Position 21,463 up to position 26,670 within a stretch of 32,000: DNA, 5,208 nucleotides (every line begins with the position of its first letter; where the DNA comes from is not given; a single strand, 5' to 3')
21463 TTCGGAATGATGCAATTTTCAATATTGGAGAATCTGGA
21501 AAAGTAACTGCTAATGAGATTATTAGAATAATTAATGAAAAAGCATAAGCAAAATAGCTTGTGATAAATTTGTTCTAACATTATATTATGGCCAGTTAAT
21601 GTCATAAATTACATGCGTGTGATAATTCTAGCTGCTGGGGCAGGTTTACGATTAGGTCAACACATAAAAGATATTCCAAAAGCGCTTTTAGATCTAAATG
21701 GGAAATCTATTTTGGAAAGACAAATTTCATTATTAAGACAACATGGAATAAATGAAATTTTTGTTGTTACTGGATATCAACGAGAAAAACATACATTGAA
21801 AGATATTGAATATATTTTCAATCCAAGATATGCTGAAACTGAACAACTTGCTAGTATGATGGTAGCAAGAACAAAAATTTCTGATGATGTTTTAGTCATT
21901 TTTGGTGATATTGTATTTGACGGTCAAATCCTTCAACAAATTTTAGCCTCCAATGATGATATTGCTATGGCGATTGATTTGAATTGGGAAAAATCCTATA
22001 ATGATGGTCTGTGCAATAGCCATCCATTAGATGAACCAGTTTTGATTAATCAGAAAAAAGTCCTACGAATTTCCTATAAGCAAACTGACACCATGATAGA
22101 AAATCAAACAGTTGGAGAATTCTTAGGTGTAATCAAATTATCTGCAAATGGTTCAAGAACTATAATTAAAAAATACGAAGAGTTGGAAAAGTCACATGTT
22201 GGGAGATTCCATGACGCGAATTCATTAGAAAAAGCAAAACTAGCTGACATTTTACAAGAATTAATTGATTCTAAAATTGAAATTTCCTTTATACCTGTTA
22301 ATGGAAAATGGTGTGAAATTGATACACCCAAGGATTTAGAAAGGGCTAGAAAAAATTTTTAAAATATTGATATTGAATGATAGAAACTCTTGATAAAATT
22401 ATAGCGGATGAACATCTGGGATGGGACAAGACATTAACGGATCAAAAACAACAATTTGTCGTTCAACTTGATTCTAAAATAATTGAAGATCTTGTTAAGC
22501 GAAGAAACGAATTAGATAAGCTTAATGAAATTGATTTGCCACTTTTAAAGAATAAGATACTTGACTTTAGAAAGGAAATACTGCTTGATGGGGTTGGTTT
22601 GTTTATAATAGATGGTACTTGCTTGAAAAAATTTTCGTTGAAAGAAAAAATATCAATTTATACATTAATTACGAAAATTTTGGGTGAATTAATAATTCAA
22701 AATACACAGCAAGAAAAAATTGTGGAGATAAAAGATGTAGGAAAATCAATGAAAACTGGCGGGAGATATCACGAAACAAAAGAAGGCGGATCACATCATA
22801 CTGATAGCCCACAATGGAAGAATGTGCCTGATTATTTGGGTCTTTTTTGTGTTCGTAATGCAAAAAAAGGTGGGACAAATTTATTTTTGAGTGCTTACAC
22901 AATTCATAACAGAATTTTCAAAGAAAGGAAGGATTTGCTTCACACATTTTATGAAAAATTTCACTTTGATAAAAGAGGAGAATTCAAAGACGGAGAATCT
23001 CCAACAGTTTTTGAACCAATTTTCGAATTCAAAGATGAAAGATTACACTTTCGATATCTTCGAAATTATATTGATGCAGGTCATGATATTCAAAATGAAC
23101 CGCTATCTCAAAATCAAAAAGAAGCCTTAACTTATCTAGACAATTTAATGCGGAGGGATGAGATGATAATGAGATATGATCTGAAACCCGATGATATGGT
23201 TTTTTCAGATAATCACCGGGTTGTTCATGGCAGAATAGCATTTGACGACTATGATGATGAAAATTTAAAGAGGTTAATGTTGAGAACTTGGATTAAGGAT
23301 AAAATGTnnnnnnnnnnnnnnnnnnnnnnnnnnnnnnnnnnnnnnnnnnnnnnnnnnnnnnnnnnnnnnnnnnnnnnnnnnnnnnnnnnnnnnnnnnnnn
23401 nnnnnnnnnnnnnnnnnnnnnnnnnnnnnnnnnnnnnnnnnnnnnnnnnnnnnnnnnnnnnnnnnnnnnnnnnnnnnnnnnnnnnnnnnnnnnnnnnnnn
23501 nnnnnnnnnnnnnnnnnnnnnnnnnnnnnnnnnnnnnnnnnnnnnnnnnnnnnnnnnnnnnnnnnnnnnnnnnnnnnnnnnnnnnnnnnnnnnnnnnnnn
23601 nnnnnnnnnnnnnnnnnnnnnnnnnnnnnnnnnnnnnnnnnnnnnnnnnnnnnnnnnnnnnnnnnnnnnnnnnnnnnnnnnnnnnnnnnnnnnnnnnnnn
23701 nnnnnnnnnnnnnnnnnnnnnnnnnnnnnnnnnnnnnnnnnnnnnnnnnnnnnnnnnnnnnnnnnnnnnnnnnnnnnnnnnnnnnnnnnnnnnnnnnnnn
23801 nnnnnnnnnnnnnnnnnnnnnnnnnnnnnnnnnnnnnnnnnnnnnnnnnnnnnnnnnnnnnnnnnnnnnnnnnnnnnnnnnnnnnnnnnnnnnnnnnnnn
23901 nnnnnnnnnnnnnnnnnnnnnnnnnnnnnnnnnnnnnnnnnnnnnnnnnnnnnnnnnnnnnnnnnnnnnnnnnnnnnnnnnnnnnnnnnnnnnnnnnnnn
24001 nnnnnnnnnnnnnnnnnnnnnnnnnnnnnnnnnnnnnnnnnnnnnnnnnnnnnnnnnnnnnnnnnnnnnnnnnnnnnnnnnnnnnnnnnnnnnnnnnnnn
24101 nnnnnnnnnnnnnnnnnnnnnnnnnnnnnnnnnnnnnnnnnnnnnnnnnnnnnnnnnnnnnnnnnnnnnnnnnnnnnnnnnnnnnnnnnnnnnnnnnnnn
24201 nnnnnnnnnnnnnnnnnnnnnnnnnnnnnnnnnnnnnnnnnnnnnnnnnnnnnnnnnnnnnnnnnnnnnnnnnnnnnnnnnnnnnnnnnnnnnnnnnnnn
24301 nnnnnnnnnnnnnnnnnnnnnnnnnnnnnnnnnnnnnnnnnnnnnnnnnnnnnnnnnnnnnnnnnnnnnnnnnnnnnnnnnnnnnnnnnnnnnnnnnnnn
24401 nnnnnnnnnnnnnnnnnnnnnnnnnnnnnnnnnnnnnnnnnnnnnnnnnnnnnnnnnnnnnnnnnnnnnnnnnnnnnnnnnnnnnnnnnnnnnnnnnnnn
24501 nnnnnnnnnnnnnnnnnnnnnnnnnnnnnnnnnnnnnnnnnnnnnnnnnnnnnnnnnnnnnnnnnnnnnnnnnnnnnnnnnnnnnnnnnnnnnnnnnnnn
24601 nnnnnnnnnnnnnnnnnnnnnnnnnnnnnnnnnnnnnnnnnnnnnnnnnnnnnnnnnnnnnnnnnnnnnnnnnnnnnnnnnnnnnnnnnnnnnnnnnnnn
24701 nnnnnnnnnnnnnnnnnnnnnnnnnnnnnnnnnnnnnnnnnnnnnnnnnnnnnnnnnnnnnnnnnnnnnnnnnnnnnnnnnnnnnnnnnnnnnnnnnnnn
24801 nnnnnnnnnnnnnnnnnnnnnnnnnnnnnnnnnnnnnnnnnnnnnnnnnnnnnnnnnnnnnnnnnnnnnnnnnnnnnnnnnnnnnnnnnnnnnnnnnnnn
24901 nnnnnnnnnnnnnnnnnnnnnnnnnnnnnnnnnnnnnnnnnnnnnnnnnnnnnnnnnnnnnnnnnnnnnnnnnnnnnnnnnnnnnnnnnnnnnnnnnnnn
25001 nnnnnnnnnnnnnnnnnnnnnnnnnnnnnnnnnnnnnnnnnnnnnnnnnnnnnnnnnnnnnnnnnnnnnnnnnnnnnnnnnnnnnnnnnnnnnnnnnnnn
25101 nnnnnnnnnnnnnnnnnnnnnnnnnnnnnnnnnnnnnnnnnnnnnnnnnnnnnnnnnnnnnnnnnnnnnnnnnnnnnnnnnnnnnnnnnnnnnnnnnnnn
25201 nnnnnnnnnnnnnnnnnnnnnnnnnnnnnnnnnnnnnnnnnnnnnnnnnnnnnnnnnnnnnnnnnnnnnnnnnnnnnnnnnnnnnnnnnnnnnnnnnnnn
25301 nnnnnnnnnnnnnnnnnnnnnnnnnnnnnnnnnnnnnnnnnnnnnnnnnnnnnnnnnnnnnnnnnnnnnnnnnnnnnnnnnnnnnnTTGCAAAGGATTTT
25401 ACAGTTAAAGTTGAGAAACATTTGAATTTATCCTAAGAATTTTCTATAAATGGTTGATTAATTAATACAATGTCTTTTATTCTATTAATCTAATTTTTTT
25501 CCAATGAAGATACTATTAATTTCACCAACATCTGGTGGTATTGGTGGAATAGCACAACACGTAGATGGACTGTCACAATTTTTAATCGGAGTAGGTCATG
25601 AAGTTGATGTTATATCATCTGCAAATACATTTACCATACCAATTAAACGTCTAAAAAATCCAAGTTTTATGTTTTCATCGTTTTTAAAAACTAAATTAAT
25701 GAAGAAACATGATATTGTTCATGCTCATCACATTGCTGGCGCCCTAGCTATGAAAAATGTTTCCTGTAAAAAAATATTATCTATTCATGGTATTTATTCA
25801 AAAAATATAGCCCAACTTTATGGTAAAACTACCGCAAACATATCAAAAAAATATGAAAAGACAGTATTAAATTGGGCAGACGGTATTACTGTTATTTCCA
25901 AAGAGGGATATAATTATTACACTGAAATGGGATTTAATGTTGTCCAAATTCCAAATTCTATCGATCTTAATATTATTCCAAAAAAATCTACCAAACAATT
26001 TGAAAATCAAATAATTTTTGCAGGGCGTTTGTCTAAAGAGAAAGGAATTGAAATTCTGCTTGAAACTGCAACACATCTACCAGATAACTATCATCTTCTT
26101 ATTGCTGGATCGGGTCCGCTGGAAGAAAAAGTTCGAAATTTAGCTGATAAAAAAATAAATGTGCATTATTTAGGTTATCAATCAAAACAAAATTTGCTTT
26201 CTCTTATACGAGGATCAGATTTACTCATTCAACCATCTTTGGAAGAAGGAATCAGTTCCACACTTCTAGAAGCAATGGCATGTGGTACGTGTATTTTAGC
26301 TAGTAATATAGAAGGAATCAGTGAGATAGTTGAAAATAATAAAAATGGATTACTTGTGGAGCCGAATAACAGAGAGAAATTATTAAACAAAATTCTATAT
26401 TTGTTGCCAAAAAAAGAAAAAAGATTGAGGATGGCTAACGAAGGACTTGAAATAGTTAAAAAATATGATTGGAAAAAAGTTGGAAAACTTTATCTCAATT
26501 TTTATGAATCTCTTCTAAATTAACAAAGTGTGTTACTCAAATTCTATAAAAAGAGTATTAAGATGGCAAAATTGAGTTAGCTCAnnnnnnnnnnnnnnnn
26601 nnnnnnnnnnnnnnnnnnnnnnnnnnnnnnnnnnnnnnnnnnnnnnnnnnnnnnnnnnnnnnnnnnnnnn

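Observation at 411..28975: A ~26-kb phosphonoglycan island: phosphonate synthesis, nucleotide activation, candidate transferases, glycan assembly and the N-glycosylation OST in one locus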

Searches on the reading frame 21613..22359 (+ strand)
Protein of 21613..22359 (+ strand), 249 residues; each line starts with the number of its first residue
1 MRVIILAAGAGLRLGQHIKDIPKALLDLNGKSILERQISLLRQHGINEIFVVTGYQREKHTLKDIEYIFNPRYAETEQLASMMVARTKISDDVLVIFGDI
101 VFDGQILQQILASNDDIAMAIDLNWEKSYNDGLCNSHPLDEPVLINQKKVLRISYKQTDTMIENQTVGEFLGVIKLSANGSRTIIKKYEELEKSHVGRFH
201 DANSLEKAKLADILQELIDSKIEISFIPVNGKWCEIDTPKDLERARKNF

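Call 5: search_protein_families(library=pfam, proteins=[window:21613-22359:+], max_evalue=0.01)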
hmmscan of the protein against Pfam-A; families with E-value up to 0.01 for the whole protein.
window:21613-22359:+ (249 aa): 3 families
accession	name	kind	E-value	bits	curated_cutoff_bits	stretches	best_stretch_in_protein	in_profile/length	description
PF12804.13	NTP_transf_3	-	5.3e-18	66.1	27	1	3-120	1-121/160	MobA-like NTP transferase domain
PF00483.29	NTP_transferase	-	6.5e-07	29.6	21.2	1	3-68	2-68/245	Nucleotidyl transferase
PF01128.25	IspD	-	3.6e-05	24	27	1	2-57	2-55/221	2-C-methyl-D-erythritol 4-phosphate cytidylyltransferase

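Call 7: search_protein_families(library=ncbifam, proteins=[window:21613-22359:+], max_evalue=0.001)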
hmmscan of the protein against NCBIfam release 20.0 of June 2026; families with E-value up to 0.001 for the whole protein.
window:21613-22359:+ (249 aa): 31 families (the best 25 are shown)
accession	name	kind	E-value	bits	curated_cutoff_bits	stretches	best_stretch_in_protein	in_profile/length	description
TIGR03992.1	Arch_glmU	subfamily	2e-19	69.8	292.1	1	1-246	1-224/393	bifunctional sugar-1-phosphate nucleotidylyltransferase/acetyltransferase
NF041313.1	UDPGP_AglF_Halo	equivalog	8.7e-19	67.9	400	1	1-136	1-146/234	UTP--glucose-1-phosphate uridylyltransferase AglF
NF041135.1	IPPtranDIPPsyn_Thcocales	equivalog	9.6e-17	61.1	580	1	1-113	1-115/419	bifunctional L-myo-inositol-1-phosphate cytidylyltransferase/CDP-L-myo-inositol myo-inositolphosphotransferase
NF041173.1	Sug_nt_acttase_Thmprot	equivalog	9.5e-14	51.1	600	1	1-136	1-142/405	bifunctional sugar-1-phosphate nucleotidylyltransferase/acetyltransferase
NF045665.1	NTPtran_DVU1551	equivalog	1.1e-12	47.7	315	1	2-92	2-90/359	DVU_1551 family NTP transferase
NF045761.1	NAMPUrTaseMurU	equivalog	5.2e-12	46.1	250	1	1-105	1-113/226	N-acetylmuramate alpha-1-phosphate uridylyltransferase MurU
TIGR03310.1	matur_MocA_YgfJ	equivalog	4.3e-11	43.1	186.45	1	3-113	2-114/188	molybdenum cofactor cytidylyltransferase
NF038362.1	Sden_1164_fam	equivalog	1e-09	38.3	300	1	3-184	4-192/266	Sden_1164 family protein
TIGR01173.1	glmU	equivalog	2e-09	36.8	366.85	1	1-120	1-123/452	bifunctional UDP-N-acetylglucosamine diphosphorylase/glucosamine-1-phosphate N-acetyltransferase GlmU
NF049965.1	GlMnHpPGnyltfHddC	equivalog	8.3e-09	35.4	300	1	1-121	1-126/221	D-glycero-D-manno-heptose 1-phosphate guanosyltransferase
NF010940.0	PRK14360.1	equivalog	1.5e-07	30.3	602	1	2-115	3-120/452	bifunctional UDP-N-acetylglucosamine diphosphorylase/glucosamine-1-phosphate N-acetyltransferase GlmU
TIGR02623.1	G1P_cyt_trans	equivalog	3.8e-07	29.8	300.25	1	1-58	1-58/255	glucose-1-phosphate cytidylyltransferase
TIGR01208.1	rmlA_long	equivalog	3.9e-07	29.3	320.25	1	3-108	2-116/353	glucose-1-phosphate thymidylyltransferase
TIGR00453.1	ispD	equivalog_domain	1.4e-06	28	181.3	1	3-61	2-58/219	2-C-methyl-D-erythritol 4-phosphate cytidylyltransferase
NF010933.0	PRK14353.1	equivalog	2.2e-06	26.6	505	1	3-113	8-123/453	bifunctional UDP-N-acetylglucosamine diphosphorylase/glucosamine-1-phosphate N-acetyltransferase GlmU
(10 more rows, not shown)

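Call 38: search_solved_structures(query=window:21613-22359:+, max_evalue=0.01)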
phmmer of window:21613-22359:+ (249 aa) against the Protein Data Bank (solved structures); distinct sequences matched with E-value up to 0.01: 25.
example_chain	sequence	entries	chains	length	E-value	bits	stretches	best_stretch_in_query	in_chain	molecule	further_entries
1jyk_A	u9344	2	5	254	2.7e-13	53.3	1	2-105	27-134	CTP:phosphocholine Cytidylyltransferase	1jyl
6pd1_A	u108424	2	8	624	5.9e-10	42.3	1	3-111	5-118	Nucleotidyl transferase/aminotransferase, class V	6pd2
2ggo_A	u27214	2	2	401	8.5e-09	38.6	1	1-130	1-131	401aa long hypothetical glucose-1-phosphate thymidylyltransferase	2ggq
5z09_A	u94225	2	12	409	6.2e-08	35.7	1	1-130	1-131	Dual sugar-1-phosphate nucleotidylyltransferase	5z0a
2xme_A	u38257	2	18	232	5.7e-07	32.6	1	1-113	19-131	CTP-INOSITOL-1-PHOSPHATE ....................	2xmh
4mnd_A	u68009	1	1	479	5.8e-06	29.3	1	1-112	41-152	CTP L-myo-inositol-1-phosphate cytidylyltransferase/CDP-L-myo-inositol myo-inositolphospho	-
6jq8_A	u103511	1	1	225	1.9e-05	27.6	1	3-58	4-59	Putative 6-deoxy-D-mannoheptose pathway protein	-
5xhw_A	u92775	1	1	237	2.4e-05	27.3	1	3-58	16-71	Putative 6-deoxy-D-mannoheptose pathway protein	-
3fww_A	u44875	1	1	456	3.3e-05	26.8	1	1-116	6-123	Bifunctional protein glmU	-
4fce_A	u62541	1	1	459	3.4e-05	26.8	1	1-116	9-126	Bifunctional protein GlmU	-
8x7s_B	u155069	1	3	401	5.2e-05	26.2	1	1-55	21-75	UTP--glucose-1-phosphate uridylyltransferase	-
4jd0_A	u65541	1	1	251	0.0001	25.2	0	3-154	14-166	Nucleotidyl transferase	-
9y3p_I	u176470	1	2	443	0.00045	23.1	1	3-106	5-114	Translation initiation factor eIF2B subunit gamma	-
6caj_J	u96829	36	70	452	0.00047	23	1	3-106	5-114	Translation initiation factor eIF-2B subunit gamma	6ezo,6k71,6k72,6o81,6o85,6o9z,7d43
1fwy_A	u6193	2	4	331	0.00047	23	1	1-108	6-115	UDP-N-ACETYLGLUCOSAMINE PYROPHOSPHORYLASE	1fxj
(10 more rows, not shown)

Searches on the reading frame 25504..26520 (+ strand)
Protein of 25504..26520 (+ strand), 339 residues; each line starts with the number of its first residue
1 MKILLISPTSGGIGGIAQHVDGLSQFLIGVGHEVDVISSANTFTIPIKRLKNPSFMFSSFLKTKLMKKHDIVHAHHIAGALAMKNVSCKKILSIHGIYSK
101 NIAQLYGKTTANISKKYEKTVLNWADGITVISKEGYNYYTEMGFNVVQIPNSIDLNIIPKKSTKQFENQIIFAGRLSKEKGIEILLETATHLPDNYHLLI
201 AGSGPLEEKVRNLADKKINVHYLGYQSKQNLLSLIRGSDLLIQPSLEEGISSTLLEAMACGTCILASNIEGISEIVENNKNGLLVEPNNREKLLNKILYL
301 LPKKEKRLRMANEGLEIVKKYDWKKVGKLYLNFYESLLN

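Call 5: search_protein_families(library=pfam, proteins=[window:25504-26520:+], max_evalue=0.01)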
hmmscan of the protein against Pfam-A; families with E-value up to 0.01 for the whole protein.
window:25504-26520:+ (339 aa): 6 families
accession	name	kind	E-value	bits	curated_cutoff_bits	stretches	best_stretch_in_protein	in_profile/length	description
PF00534.26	Glycos_transf_1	-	1.3e-39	135.9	26.4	1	160-314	8-169/172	Glycosyl transferases group 1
PF13692.12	Glyco_trans_1_4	-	1e-31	110.5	27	1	168-301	2-140/142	Glycosyl transferases group 1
PF13439.12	Glyco_transf_4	-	1.9e-15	57.7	28.5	1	13-156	1-169/170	Glycosyltransferase Family 4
PF13524.12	Glyco_trans_1_2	-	5.7e-11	43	25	1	184-321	4-133/144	Glycosyl transferase-like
PF20706.3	GT4-conflict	-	2.5e-07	30.5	26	1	159-279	181-323/385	Family 4 Glycosyltransferase in conflict systems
PF13579.12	Glyco_trans_4_4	-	0.0024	18.6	29.7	0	67-151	70-157/158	Glycosyl transferase 4-like domain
